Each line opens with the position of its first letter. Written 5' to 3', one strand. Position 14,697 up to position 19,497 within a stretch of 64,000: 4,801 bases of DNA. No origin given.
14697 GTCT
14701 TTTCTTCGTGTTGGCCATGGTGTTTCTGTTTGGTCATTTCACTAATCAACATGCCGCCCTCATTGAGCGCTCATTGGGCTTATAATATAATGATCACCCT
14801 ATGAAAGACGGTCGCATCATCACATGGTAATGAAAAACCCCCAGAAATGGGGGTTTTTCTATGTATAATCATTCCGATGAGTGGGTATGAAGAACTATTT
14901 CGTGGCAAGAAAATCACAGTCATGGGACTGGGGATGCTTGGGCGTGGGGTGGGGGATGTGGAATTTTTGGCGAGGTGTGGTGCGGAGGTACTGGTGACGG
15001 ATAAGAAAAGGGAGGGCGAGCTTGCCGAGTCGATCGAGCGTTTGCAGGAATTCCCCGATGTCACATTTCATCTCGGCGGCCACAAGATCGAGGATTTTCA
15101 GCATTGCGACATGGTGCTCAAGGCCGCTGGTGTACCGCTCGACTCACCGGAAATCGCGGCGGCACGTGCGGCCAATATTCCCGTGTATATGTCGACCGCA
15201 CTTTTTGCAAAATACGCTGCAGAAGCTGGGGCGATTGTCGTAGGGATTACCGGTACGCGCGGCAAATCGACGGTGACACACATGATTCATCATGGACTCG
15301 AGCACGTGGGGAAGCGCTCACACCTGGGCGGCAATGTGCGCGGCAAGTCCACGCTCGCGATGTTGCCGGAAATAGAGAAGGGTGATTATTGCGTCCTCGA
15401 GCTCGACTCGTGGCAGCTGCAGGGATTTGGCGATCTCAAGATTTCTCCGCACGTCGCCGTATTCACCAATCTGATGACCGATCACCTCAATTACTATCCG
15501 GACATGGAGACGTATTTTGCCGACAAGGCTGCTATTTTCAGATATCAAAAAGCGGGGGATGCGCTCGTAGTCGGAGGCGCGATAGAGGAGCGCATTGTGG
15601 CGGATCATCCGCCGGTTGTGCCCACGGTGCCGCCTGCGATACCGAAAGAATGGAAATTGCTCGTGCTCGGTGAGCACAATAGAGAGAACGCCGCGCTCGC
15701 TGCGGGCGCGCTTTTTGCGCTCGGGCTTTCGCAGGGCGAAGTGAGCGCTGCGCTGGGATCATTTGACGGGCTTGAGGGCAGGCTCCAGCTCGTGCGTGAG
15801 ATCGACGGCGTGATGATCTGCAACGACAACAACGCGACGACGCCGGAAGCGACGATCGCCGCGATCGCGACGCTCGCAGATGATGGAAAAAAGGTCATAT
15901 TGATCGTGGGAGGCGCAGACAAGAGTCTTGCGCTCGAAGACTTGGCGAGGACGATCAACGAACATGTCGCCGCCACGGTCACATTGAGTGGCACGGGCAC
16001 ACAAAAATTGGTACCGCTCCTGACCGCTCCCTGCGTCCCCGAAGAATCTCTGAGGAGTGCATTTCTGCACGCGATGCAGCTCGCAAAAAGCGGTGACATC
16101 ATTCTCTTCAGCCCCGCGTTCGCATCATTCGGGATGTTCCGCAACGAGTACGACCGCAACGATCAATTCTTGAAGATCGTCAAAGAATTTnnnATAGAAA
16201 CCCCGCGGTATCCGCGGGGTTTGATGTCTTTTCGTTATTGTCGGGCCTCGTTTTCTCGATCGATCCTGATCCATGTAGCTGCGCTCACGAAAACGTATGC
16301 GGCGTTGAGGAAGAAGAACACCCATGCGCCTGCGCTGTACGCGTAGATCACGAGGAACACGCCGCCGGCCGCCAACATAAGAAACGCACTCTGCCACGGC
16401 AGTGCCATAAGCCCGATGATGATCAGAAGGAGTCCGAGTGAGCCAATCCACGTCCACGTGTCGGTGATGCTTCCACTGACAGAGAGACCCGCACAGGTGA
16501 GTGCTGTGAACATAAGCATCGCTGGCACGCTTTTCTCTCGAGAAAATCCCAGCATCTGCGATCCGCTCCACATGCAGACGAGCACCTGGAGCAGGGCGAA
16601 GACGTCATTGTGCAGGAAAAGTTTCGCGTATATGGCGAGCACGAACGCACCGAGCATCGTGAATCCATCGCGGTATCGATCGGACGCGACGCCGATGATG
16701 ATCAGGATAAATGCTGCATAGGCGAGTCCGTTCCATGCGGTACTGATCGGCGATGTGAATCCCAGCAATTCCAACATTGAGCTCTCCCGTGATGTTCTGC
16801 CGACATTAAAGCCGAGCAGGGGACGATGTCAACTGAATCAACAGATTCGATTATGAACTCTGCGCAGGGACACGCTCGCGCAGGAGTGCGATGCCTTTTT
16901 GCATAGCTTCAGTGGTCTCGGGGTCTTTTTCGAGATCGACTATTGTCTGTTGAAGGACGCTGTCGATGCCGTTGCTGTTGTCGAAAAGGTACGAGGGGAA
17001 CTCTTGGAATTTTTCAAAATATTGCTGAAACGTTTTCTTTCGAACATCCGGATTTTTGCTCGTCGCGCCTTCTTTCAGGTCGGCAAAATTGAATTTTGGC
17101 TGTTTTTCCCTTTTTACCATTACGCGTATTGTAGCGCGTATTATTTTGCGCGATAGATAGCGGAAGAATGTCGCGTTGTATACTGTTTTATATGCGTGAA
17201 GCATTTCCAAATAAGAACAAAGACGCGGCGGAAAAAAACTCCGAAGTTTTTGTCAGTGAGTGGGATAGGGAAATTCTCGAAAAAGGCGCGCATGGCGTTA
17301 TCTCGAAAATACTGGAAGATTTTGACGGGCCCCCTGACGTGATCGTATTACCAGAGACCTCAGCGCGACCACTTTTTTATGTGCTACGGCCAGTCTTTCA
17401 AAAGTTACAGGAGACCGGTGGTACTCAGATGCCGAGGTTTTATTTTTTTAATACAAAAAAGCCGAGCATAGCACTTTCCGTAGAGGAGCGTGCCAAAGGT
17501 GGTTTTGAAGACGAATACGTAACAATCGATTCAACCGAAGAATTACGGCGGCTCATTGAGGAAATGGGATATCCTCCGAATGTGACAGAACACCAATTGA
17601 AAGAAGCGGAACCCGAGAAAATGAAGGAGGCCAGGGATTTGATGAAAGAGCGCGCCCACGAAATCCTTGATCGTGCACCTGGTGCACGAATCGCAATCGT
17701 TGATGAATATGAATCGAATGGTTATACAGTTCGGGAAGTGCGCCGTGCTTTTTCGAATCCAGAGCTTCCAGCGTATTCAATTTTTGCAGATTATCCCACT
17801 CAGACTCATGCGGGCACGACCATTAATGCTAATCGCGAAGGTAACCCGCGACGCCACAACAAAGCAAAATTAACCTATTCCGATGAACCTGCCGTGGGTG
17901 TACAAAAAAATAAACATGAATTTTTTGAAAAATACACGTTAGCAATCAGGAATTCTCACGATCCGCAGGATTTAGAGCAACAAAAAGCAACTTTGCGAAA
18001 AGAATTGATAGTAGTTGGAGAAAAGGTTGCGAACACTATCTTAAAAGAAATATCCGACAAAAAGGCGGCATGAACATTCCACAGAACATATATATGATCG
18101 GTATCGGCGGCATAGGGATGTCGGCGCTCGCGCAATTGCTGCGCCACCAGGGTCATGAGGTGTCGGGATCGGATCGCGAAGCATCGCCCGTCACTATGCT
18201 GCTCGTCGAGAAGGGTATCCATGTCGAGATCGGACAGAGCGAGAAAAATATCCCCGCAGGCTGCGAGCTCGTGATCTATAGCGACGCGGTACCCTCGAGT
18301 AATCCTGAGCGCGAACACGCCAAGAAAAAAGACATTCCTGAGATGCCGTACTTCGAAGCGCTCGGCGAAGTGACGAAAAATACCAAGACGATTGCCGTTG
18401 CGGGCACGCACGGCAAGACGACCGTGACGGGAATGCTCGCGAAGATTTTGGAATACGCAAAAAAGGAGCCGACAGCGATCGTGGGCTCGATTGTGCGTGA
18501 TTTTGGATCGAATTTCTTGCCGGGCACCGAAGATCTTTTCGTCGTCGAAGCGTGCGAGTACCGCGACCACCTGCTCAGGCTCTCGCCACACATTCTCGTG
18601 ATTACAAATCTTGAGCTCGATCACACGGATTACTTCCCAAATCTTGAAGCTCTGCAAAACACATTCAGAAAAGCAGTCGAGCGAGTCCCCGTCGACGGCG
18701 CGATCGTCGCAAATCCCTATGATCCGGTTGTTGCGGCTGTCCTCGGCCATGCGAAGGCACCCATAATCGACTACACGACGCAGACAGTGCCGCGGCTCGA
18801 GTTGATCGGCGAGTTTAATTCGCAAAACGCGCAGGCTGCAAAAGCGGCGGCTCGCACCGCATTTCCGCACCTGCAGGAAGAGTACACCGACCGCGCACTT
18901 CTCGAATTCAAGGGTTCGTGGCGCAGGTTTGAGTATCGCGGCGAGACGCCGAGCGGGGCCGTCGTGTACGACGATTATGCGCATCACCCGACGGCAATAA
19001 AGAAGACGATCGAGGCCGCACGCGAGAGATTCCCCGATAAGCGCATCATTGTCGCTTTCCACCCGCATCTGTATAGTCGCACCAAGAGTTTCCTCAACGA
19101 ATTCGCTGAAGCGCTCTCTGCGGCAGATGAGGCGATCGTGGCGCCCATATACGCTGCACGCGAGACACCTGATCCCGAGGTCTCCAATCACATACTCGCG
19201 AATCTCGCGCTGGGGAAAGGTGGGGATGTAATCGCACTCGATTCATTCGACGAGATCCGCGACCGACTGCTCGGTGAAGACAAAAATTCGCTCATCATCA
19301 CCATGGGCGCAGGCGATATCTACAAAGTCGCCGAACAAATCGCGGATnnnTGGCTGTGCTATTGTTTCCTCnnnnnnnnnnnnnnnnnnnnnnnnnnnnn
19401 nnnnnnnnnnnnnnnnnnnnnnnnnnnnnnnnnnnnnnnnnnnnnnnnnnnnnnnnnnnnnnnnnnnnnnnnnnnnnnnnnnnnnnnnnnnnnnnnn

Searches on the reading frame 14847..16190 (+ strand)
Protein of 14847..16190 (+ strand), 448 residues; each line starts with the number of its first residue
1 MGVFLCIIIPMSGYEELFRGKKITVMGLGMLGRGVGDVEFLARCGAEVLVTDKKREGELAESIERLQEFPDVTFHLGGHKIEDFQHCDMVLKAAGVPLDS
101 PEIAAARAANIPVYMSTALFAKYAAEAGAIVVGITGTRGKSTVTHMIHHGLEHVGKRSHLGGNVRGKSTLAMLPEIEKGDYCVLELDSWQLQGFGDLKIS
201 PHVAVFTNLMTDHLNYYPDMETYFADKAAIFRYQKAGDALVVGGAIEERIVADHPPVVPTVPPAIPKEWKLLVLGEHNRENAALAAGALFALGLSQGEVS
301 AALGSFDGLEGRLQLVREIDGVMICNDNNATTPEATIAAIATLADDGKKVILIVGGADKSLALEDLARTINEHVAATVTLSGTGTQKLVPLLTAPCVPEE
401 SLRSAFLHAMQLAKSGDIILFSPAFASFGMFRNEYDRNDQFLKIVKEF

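Call 6: find_related_loci(query=window:14877-16190:+, collection=genome_contigs, flank=3000)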
Query window:14877-16190:+ (438 aa) in genome_contigs; peptide patterns used: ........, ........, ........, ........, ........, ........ (x = any residue, [..] = any of these).
133 stretches matched a pattern; 23 encode a relative of the query (tblastn E <= 1e-3); 23 distinct loci.
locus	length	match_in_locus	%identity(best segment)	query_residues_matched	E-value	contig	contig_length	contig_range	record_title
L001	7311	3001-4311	64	1-436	6e-166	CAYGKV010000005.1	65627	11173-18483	MAG TPA_asm: uncultured Candidatus Saccharibacteria bacterium isolate ERP113451_co5_294 genome assembly, contig: NODE_89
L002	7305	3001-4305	61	8-435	3e-157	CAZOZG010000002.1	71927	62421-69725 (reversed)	MAG TPA_asm: uncultured Candidatus Saccharibacteria bacterium isolate SRP273308_co1_18 genome assembly, contig: NODE_396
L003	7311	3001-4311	57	4-435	3e-152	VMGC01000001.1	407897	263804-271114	MAG: Parcubacteria group bacterium Gr01-1014_8 G01um10148_scaffold_9, whole genome shotgun sequence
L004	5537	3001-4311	59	6-435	5e-157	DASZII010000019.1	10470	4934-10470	MAG TPA_asm: Candidatus Paceibacterota bacterium isolate SMAG_U6598 k141_4100366, whole genome shotgun sequence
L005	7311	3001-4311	60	5-436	1e-145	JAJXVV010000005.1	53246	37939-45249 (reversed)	MAG: bacterium isolate BP5.bin44 NODE_930_length_53246_cov_7.230426, whole genome shotgun sequence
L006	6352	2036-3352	52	1-438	4e-136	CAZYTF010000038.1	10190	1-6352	MAG TPA_asm: uncultured Candidatus Saccharibacteria bacterium isolate binchicken_co47_12 genome assembly, contig: NODE_5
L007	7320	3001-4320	52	6-437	1e-127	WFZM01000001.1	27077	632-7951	MAG: Patescibacteria group bacterium isolate S143_145 k151_106399, whole genome shotgun sequence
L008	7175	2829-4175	47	4-435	8e-126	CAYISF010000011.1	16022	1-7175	MAG TPA_asm: uncultured Candidatus Saccharibacteria bacterium isolate ERP119705_co3_578 genome assembly, contig: NODE_42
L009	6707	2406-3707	45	5-436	6e-118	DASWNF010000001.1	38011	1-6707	MAG TPA_asm: Candidatus Paceibacterota bacterium isolate SMAG_U3407 k141_3517, whole genome shotgun sequence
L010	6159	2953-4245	52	8-436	1e-112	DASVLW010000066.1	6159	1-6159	MAG TPA_asm: Candidatus Paceibacterota bacterium isolate SMAG_U3084 k141_143785, whole genome shotgun sequence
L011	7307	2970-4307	48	4-435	1e-111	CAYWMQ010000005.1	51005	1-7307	MAG TPA_asm: uncultured Candidatus Saccharibacteria bacterium isolate SRP304446_co1_58 genome assembly, contig: NODE_431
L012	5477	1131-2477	46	1-438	4e-111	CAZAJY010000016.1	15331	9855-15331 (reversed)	MAG TPA_asm: uncultured Candidatus Saccharibacteria bacterium isolate SRP178699_co1_453 genome assembly, contig: NODE_49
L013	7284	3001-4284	45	6-438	8e-102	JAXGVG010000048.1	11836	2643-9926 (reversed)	MAG: Alphaproteobacteria bacterium isolate AnMBR.bin438 bin438_48, whole genome shotgun sequence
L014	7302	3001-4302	43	7-437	4e-92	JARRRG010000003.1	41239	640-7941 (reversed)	MAG: Deltaproteobacteria bacterium isolate Spart_222_MAG scaffold_1404, whole genome shotgun sequence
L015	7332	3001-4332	61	1-435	5e-160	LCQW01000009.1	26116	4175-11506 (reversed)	MAG: Candidatus Kaiserbacteria bacterium GW2011_GWA2_52_12 UY67_C0009, whole genome shotgun sequence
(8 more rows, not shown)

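Call 7: search_protein_families(library=pfam, proteins=[window:14847-16190:+])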
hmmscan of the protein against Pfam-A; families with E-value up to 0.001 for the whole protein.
window:14847-16190:+ (448 aa): 3 families
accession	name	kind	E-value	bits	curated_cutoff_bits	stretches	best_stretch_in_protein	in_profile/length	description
PF08245.18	Mur_ligase_M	-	6.8e-22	78.9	24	1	134-242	1-121/200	Mur ligase middle domain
PF21799.2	MurD-like_N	-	3.1e-12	47.1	27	1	21-113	1-86/88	Mur ligase MurD-like, N-terminal domain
PF02875.26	Mur_ligase_C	-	8e-12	46.5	28.4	1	311-424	1-126/127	Mur ligase, glutamate ligase domain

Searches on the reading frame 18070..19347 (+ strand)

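Call 71: search_protein_families(library=pfam, proteins=[window:18070-19347:+], max_evalue=0.00001)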
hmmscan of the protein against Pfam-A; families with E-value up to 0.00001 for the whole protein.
window:18070-19347:+ (426 aa): 3 families
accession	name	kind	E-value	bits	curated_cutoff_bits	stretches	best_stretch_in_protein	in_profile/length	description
PF01225.30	Mur_ligase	-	1.9e-22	79.9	21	1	7-104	2-93/95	Mur ligase family, catalytic domain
PF02875.26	Mur_ligase_C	-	1.4e-19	71.6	28.4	1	285-415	1-127/127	Mur ligase, glutamate ligase domain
PF08245.18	Mur_ligase_M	-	3.6e-17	63.4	24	1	110-237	1-147/200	Mur ligase middle domain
